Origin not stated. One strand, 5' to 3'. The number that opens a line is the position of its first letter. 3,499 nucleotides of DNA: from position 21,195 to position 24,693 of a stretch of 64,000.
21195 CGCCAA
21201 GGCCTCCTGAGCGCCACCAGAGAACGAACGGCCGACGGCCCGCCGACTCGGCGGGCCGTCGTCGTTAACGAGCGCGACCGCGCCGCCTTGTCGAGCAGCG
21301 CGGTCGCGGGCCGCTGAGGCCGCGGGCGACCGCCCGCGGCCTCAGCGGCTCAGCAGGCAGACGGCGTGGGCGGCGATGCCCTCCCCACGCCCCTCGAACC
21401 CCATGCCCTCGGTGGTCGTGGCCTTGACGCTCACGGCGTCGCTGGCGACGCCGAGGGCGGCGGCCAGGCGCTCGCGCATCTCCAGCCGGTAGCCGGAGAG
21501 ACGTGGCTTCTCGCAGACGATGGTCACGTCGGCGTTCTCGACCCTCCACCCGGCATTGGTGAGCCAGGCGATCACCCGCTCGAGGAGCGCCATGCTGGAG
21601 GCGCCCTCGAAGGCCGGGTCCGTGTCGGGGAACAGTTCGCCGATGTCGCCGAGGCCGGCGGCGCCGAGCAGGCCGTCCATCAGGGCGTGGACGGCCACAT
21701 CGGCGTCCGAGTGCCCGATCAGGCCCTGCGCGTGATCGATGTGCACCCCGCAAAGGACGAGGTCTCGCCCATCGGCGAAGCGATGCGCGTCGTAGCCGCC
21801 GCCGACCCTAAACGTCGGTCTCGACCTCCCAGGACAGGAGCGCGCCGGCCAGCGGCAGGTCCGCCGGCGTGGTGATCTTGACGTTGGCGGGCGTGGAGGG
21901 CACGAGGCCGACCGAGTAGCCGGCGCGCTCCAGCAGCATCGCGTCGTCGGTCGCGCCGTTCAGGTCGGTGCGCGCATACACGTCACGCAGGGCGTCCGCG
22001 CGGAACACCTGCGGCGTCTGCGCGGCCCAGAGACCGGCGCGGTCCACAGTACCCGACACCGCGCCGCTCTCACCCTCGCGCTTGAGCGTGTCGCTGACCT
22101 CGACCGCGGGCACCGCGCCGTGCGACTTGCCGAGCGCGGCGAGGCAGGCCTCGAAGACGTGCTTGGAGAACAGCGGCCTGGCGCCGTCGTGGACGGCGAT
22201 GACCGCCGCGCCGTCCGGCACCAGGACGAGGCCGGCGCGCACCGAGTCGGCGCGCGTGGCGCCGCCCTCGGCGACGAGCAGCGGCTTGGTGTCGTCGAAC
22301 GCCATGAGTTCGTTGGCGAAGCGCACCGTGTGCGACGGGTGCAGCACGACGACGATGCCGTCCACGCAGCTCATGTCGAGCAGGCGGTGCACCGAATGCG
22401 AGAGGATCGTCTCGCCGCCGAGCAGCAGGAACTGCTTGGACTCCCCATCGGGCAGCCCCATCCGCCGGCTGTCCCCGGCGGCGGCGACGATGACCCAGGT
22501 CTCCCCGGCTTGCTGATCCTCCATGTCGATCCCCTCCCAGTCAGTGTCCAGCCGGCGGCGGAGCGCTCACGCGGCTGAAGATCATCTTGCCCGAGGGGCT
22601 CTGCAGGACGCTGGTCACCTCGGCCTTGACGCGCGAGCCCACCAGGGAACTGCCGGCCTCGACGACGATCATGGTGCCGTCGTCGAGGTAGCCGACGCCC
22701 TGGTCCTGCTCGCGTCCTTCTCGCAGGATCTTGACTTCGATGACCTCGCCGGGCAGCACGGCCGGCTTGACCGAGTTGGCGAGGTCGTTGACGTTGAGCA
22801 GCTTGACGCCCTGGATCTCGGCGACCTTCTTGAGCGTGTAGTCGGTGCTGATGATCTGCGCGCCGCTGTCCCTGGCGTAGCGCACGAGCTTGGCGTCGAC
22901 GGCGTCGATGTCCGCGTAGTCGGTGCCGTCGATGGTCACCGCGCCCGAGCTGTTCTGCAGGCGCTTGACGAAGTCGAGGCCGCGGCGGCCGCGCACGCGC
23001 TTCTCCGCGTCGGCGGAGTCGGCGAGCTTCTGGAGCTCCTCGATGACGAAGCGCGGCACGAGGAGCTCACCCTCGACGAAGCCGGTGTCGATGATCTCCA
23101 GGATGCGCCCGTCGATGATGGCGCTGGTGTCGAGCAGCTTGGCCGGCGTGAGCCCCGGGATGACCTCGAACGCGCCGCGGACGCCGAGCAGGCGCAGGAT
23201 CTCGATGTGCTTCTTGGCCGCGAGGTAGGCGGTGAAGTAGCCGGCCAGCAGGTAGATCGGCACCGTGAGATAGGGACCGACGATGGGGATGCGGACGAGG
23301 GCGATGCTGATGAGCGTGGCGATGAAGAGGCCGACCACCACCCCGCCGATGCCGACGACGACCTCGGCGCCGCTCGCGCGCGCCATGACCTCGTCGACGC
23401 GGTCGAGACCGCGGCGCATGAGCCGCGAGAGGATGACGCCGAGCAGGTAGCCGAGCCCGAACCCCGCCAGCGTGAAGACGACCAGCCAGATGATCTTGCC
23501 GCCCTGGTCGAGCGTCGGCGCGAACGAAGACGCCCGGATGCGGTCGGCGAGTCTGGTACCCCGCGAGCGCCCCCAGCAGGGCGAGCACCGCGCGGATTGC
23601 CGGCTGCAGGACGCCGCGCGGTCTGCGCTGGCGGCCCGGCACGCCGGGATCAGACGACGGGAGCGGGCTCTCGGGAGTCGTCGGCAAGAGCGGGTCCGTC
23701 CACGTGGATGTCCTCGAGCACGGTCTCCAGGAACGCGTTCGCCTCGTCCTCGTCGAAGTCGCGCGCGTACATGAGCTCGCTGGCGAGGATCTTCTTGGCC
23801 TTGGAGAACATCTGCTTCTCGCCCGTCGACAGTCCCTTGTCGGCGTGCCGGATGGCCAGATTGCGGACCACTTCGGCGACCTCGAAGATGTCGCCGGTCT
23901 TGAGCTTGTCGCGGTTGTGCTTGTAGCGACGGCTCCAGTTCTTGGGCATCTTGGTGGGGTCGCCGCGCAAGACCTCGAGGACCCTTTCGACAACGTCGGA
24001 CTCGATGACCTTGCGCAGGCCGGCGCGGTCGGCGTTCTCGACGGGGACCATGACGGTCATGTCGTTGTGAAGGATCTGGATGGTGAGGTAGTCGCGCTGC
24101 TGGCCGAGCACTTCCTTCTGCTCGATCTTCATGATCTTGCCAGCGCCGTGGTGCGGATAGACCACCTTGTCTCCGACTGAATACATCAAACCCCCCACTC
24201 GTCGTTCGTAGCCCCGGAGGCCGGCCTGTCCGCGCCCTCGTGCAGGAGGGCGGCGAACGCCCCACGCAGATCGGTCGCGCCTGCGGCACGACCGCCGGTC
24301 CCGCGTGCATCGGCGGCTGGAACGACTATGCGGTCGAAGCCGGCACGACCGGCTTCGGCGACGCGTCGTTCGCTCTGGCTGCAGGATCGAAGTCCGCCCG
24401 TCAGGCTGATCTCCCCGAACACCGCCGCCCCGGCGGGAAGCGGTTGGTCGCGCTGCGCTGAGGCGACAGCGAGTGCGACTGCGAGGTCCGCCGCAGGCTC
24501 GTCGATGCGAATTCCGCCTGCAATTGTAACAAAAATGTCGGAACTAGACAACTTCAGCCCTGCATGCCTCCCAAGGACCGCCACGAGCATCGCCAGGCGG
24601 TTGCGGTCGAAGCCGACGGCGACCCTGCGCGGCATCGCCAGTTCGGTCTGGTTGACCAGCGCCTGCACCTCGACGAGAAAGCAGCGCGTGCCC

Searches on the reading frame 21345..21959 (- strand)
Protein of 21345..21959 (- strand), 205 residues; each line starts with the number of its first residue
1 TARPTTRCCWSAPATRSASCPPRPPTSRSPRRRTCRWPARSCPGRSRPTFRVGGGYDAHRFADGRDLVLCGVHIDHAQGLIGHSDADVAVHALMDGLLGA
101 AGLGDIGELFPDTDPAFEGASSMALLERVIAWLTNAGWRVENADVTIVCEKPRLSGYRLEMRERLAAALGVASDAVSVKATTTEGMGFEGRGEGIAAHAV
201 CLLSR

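Call 35: search_protein_families(library=pfam, proteins=[window:21345-21959:-], max_evalue=0.001)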
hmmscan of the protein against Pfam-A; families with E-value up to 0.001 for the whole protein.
window:21345-21959:- (205 aa): 1 family
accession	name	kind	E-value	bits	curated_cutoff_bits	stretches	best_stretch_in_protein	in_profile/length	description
PF02542.21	YgbB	-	3.6e-65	219.5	26.7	1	50-203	1-154/155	YgbB family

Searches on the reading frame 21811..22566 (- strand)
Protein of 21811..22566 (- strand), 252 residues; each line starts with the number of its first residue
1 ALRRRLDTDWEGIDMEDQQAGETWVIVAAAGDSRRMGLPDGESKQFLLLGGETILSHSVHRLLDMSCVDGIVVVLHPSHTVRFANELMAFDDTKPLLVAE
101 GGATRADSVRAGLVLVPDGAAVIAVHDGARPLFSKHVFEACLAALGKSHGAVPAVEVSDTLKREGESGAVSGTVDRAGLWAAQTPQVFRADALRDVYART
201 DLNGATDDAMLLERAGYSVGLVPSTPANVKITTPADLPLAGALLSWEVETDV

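Call 35: search_protein_families(library=pfam, proteins=[window:21811-22566:-], max_evalue=0.001)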
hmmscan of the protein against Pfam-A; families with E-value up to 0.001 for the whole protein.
window:21811-22566:- (252 aa): 2 families
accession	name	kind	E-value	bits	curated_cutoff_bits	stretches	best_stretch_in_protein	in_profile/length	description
PF01128.25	IspD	-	1.2e-57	195.7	27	1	25-244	3-219/221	2-C-methyl-D-erythritol 4-phosphate cytidylyltransferase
PF12804.13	NTP_transf_3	-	6.3e-10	39.9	27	1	26-157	2-123/160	MobA-like NTP transferase domain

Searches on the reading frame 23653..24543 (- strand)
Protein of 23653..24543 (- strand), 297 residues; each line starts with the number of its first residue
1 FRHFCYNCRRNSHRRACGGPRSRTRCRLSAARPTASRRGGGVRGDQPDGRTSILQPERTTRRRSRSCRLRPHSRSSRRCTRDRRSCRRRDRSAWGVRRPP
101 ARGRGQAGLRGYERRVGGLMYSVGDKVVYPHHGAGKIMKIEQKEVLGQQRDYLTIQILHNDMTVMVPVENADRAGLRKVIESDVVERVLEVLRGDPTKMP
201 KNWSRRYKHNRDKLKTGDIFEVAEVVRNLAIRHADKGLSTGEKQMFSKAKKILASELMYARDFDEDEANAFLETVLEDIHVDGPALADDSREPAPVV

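Call 35: search_protein_families(library=pfam, proteins=[window:23653-24543:-], max_evalue=0.001)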
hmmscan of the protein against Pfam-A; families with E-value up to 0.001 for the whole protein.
window:23653-24543:- (297 aa): 2 families
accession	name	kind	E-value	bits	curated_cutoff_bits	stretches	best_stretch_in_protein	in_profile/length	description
PF21095.3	CarD_C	-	2.9e-35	120.6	23.1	1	187-272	1-86/87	CarD, C-terminal domain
PF02559.22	CarD_TRCF_RID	-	9.6e-20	70.9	23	1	121-180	1-57/57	CarD-like/TRCF RID domain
